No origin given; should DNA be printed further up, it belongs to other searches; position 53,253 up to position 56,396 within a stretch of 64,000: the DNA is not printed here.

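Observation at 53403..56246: Full-length P-type ATPase homolog in which every catalytic signature is degenerate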

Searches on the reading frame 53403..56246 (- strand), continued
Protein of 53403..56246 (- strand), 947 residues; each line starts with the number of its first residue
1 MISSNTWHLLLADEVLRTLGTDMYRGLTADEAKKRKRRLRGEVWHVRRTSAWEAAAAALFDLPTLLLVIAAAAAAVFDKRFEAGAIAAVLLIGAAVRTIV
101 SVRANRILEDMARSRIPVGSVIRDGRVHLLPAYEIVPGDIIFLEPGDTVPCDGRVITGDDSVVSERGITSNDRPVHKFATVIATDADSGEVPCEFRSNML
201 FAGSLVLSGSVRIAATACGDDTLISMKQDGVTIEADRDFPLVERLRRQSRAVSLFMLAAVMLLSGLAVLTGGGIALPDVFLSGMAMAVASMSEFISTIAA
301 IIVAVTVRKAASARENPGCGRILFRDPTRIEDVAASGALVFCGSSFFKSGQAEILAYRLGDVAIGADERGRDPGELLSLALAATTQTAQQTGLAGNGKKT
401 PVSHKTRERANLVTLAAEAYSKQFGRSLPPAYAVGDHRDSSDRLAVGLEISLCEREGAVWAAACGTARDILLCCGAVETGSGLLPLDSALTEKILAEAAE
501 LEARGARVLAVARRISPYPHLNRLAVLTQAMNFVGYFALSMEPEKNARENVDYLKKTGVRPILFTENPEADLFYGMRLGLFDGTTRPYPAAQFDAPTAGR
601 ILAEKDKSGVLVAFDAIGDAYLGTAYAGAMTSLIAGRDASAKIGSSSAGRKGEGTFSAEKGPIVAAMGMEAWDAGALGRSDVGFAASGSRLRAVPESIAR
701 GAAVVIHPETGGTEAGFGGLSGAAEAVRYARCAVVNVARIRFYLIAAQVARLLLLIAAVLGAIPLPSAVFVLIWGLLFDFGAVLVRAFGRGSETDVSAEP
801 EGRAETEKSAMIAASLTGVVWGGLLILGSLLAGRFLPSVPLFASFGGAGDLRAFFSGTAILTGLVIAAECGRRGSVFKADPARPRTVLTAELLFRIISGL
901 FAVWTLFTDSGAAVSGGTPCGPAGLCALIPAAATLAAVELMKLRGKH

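Call 27: search_solved_structures(query=A1, max_evalue=0.001, show_alignments=1)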
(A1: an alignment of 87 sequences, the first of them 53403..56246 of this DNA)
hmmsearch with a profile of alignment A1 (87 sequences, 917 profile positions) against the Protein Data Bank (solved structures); distinct sequences matched with E-value up to 0.001: 102 (the best 60 are shown).
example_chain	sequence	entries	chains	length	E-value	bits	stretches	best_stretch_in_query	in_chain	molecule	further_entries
6zhf_A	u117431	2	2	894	1e-70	242.2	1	17-910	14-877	Calcium-transporting ATPase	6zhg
9euq_A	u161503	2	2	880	1.5e-70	241.6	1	17-861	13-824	Calcium-transporting ATPase lmo0841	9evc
6zhh_A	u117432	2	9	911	1.6e-68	235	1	17-910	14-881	Calcium-transporting ATPase | Calcium-transporting ATPase lmo0841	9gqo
8iww_A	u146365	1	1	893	8.3e-51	176.3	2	13-314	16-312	Calcium-transporting ATPase type 2C member 1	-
8iwp_A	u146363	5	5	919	8.4e-51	176.3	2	13-314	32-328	Calcium-transporting ATPase type 2C member 1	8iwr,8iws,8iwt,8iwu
7yag_A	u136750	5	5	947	9.6e-51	176.1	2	13-314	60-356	Calcium-transporting ATPase type 2C member 1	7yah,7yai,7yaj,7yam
9zlk_A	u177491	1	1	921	3e-40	141.4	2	12-273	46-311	Magnesium-transporting ATPase, P-type 1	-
9ejn_A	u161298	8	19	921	2.2e-39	138.5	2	11-307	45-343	Magnesium-transporting ATPase, P-type 1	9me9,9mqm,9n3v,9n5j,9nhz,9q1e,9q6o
9byb_A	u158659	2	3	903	2.2e-39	138.5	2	11-307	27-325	Magnesium-transporting ATPase, P-type 1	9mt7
8uy7_A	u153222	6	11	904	9.1e-38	133.1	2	428-872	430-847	Magnesium-transporting ATPase, P-type 1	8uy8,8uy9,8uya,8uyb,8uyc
9roj_A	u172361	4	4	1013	3.3e-37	131.3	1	8-791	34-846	Sodium/potassium-transporting ATPase subunit alpha-3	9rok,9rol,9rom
8d3u_A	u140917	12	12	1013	4.8e-37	130.8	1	8-791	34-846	Sodium/potassium-transporting ATPase subunit alpha-3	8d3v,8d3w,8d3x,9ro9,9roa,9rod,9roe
6jju_A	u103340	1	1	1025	2.3e-36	128.5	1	8-795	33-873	Sarcoplasmic/endoplasmic reticulum calcium ATPase 2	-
7bt2_A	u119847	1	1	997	2.5e-36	128.4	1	8-795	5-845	Sarcoplasmic/endoplasmic reticulum calcium ATPase 2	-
6ln5_A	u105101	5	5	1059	2.8e-36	128.2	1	8-795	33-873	Sarcoplasmic/endoplasmic reticulum calcium ATPase 2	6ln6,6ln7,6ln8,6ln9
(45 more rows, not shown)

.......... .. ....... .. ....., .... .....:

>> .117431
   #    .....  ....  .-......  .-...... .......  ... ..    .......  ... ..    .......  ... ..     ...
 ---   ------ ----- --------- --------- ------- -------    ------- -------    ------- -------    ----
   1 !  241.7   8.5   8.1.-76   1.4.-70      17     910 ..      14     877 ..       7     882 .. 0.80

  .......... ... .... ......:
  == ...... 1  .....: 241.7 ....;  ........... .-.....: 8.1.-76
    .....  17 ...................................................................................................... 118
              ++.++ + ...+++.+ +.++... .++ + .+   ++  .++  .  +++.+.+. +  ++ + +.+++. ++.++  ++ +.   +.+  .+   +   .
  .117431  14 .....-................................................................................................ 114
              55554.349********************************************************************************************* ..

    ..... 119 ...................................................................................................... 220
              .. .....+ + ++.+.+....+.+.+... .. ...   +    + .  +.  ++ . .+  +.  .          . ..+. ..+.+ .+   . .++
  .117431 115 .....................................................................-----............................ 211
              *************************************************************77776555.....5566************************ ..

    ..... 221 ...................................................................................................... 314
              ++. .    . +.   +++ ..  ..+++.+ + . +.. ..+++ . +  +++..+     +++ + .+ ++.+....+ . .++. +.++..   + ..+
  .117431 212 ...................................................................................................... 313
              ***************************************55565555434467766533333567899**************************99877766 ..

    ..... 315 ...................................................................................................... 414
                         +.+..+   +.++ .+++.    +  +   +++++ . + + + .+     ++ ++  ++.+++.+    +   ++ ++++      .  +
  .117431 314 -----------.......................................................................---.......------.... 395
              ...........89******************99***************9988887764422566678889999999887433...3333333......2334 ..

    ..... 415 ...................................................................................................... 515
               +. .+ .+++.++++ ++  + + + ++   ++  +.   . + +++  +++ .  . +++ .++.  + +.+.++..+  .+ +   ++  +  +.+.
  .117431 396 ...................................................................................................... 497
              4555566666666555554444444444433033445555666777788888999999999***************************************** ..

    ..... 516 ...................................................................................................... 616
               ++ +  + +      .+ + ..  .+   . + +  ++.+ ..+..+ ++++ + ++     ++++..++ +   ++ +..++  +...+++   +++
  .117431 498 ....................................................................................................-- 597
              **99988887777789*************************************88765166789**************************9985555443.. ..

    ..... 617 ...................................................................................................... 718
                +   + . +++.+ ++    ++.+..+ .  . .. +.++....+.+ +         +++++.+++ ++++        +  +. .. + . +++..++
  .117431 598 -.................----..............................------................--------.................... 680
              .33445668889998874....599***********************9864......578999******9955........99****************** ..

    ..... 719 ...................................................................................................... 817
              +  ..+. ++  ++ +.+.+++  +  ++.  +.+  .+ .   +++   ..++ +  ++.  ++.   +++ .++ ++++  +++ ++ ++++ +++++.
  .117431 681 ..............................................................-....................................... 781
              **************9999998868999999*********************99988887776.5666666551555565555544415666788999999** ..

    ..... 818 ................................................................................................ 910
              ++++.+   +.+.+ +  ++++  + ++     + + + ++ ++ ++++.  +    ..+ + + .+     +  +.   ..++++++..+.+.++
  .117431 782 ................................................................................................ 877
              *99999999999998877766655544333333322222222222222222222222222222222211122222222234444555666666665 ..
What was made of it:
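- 53403..56246 (-): CDS of the 947-aa degenerate P2A-type ATPase homologue (pATP). End-to-end profile match to LMCA1, E 1e-70 (call 27).
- Family profile against LMCA1 aligns 17-910 to 14-877, E 1e-70 (call 27).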

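Call 32: predict_structure(alignment_id=A1)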
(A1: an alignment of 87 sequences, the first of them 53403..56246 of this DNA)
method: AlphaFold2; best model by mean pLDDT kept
length: 947 residues; sequences in the alignment: 87
mean_pLDDT: 89.7   pTM: 0.89
mean pLDDT of the five models: 89.7, 87.6, 86.6, 86.1, 86.0
residues with pLDDT >= 90: 688; 70-90: 201; 50-70: 41; < 50: 17
segments of 3 or more residues with pLDDT < 50: 1-3, 387-396
pLDDT, mean of each block of 10 residues (from residue 1): 69 95 96 93 89 85 79 82 89 88 92 92 94 96 93 90 94 93 77 89 93 94 92 88 90 92 94 87 91 82 93 83 95 95 96 94 89 95 70 45 81 93 91 90 91 93 96 94 94 96 92 95 91 96 95 94 95 94 95 97 91 93 96 96 74 57 94 95 94 89 93 92 95 92 94 96 95 94 86 54 72 94 97 96 95 97 94 78 75 95 97 95 97 94 75
secondary structure, 60 per line:
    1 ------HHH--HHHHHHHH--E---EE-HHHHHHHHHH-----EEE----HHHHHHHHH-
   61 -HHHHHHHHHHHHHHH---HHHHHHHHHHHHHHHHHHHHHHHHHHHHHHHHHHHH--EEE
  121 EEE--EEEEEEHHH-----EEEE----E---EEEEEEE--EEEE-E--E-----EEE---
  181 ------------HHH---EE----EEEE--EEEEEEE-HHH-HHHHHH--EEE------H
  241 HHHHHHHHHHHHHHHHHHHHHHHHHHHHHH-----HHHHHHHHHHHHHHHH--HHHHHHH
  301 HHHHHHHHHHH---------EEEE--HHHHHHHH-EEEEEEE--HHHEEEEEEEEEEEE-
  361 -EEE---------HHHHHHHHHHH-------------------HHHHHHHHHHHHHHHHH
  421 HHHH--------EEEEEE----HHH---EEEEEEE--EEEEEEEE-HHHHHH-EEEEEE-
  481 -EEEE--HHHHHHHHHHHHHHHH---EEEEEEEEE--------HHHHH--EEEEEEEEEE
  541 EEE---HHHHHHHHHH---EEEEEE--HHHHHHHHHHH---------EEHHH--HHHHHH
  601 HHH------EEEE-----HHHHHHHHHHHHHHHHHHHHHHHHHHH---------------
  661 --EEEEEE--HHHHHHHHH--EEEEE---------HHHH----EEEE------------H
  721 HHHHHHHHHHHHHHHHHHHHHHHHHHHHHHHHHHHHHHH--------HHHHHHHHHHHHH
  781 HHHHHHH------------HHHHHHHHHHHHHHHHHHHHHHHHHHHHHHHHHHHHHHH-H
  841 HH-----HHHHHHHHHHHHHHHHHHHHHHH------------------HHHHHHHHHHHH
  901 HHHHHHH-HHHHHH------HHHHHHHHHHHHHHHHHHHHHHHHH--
elements in order (helices of 4 or more, strands of 3 or more residues): H12-19 H29-38 E44-46 H51-59 H62-76 H80-115 E118-123 E126-131 E140-143 E152-158 E161-164 E175-177 E205-208 E211-217 H223-228 E231-233 H240-270 H276-291 H294-311 E321-324 H327-334 E336-342 E348-359 E362-364 H374-384 H404-424 E433-438 E449-455 E458-465 H467-472 E474-479 E482-485 H488-503 E507-515 H524-528 E531-543 H547-556 E560-565 H568-578 H595-603 E610-613 H619-645 E663-668 H671-679 E682-686 H696-699 E704-707 H720-759 H768-787 H800-838 H848-870 H889-907 H909-914 H921-945
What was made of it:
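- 55362..55373 (-): S292-E-F-I295 in M4, the counterpart of PEGL. The Pro is lost and the ion-gating Glu (SERCA E309) is kept. The M4 helix is broken at 291-294 in the AF2 model (call 32).
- On P-type ATPase fold / superfamily (homology, not activity): AF2 pLDDT 89.7 (call 32).
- Checked: Ten TM helices are supported by the AF2 secondary structure (call 32).
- AF2 gives pLDDT 89.7 and pTM 0.89 (call 32). M4 is still unwound at the site in the model (call 32). A confident AF2 fold from the family alignment (call 32).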

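Call 34: fold_search(model_id=the predicted structure, library=pdb)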
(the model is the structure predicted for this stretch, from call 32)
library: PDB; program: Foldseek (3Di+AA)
matches with E <= 10: 360; with E <= 0.001: 271
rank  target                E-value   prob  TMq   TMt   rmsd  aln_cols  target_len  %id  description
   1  7yai_A                2.5e-36  1.00  0.62  0.66  10.2       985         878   16  CryoEM structure of SPCA1a in E1-Ca-AMPPCP state subclass 3 (released 2023-03-22)
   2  6zhh_A                3.1e-35  1.00  0.53  0.56  12.2       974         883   20  Ca2+-ATPase from Listeria Monocytogenes with G4 insertion. (released 2021-05-19)
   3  8jfz_A                4.2e-35  1.00  0.67  0.65   8.5      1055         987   15  Cryo-EM structure of Na+,K+-ATPase in the E1.Mg2+ state. (released 2023-08-09)
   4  4hyt_A                4.6e-35  1.00  0.54  0.51  11.9      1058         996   15  Na,K-ATPase in the E2P state with bound ouabain and Mg2+ in the cation-binding site (released 2013-06-26)
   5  8jbk_A                5.2e-35  1.00  0.67  0.64   8.2      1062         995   15  Crystal structure of Na+,K+-ATPase in the E1.3Na+ state (released 2023-08-09)
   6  7yag_A                1.1e-34  1.00  0.59  0.63  11.4       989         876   16  CryoEM structure of SPCA1a in E1-Ca-AMPPCP state subclass 1 (released 2023-03-22)
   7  9kcg_A                2.0e-34  1.00  0.60  0.58  10.3      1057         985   16  Cryo-EM structure of human sodium pump WT in (3Na+)E1-AMPPCP state (released 2025-11-12)
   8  8iwp                  2.1e-34  1.00  0.76  0.80   5.5       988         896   16  hSPCA1 in the CaE1 state (released 2023-12-27)
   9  4kyt_A                3.0e-34  1.00  0.66  0.65   8.5      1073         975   16  The structure of superinhibitory phospholamban bound to the calcium pump SERCA1a (released 2013-09-04)
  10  8d3u_A                3.2e-34  1.00  0.58  0.56  11.1      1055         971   16  Human alpha3 Na+/K+-ATPase in its Na+-occluded state (released 2022-09-21)
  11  4h1w_A                3.4e-34  1.00  0.65  0.63   8.8      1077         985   16  E1 structure of the (SR) Ca2+-ATPase in complex with Sarcolipin (released 2013-03-06)
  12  9kci_A                3.6e-34  1.00  0.55  0.53  12.3      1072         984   15  Cryo-EM structure of human sodium pump WT in (2K+)E2-AlF state (released 2025-11-12)
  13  6ln5                  4.1e-34  1.00  0.57  0.54  11.4      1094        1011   16  CryoEM structure of SERCA2b T1032stop in E1-2Ca2+-AMPPCP (class1) (released 2020-08-26)
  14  4xe5_A                4.1e-34  1.00  0.53  0.51  11.9      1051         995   15  Crystal structure of the Na,K-ATPase from bovine (released 2016-03-09)
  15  9kcj_A                5.7e-34  1.00  0.60  0.58  10.4      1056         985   16  Cryo-EM structure of human sodium pump E1003 in (3Na+)E1-AMPPCP state (released 2025-11-12)
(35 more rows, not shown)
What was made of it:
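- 53403..56246 (-): AF2 pLDDT 89.7 and Foldseek matches to full-length P2 pumps (calls 32, 34).
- On P-type ATPase fold / superfamily (homology, not activity): Foldseek TM 0.76/0.80 to 8iwp (call 34).
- The best TM is to hSPCA1 in the CaE1 state (8iwp), 0.76/0.80 (call 34).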

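Call 36: find_encoding_contigs(protein=P0106, flank=8000, max_places=3)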
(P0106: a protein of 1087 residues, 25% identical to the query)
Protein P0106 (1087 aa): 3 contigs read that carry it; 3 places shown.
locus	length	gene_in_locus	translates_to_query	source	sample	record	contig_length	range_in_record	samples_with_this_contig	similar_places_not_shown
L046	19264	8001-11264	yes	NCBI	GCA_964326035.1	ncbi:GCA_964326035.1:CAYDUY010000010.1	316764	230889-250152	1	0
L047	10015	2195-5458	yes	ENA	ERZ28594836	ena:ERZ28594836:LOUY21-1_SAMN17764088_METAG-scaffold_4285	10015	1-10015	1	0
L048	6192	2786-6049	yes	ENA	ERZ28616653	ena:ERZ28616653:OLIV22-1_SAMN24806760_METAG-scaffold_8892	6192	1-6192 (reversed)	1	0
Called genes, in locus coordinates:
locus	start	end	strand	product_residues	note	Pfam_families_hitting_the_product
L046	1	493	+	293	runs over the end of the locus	PF00005:ABC_tran, PF02463:SMC_N, PF13401:AAA_22 (faint)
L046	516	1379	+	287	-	PF00005:ABC_tran, PF02463:SMC_N (faint), PF13304:AAA_21 (weak)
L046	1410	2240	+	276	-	PF02361:CbiQ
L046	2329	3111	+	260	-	PF01416:PseudoU_synth_1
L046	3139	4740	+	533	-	PF18975:DUF5711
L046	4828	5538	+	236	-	PF02674:Colicin_V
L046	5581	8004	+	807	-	PF00158:Sigma54_activat (faint), PF01637:ATPase_2 (faint), PF00004:AAA, PF17871:AAA_lid_9, PF00004:AAA, PF07724:AAA_2, PF07728:AAA_5, PF10431:ClpB_D2-small, +6 more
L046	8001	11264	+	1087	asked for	PF00690:Cation_ATPase_N, PF00122:E1-E2_ATPase, PF13246:Cation_ATPase, PF00689:Cation_ATPase_C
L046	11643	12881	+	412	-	PF00365:PFK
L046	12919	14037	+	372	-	PF00254:FKBP_C, PF05698:Trigger_C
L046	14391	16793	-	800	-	PF17191:RecG_wedge, PF00270:DEAD, PF04851:ResIII, PF00271:Helicase_C, PF19833:RecG_dom3_C (weak)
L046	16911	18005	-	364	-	PF12685:SpoIIIAH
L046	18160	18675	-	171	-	PF13302:Acetyltransf_3, PF00583:Acetyltransf_1 (weak)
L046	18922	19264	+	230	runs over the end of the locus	PF07722:Peptidase_C26, PF00117:GATase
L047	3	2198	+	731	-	?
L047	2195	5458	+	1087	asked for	PF00690:Cation_ATPase_N, PF00122:E1-E2_ATPase, PF13246:Cation_ATPase, PF00689:Cation_ATPase_C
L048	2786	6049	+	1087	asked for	PF00690:Cation_ATPase_N, PF00122:E1-E2_ATPase, PF13246:Cation_ATPase, PF00689:Cation_ATPase_C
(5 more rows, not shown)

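Call 37: find_encoding_contigs(protein=P0111, flank=8000, max_places=3)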
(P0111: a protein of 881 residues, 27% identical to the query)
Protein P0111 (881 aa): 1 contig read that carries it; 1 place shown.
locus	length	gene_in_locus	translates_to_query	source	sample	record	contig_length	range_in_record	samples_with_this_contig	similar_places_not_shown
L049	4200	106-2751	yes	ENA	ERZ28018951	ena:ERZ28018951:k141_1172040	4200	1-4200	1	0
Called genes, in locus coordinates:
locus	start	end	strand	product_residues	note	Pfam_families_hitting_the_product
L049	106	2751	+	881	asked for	PF00690:Cation_ATPase_N (weak), PF00122:E1-E2_ATPase, PF00689:Cation_ATPase_C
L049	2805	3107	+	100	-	-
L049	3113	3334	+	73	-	-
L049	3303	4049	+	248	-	PF00318:Ribosomal_S2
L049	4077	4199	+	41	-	?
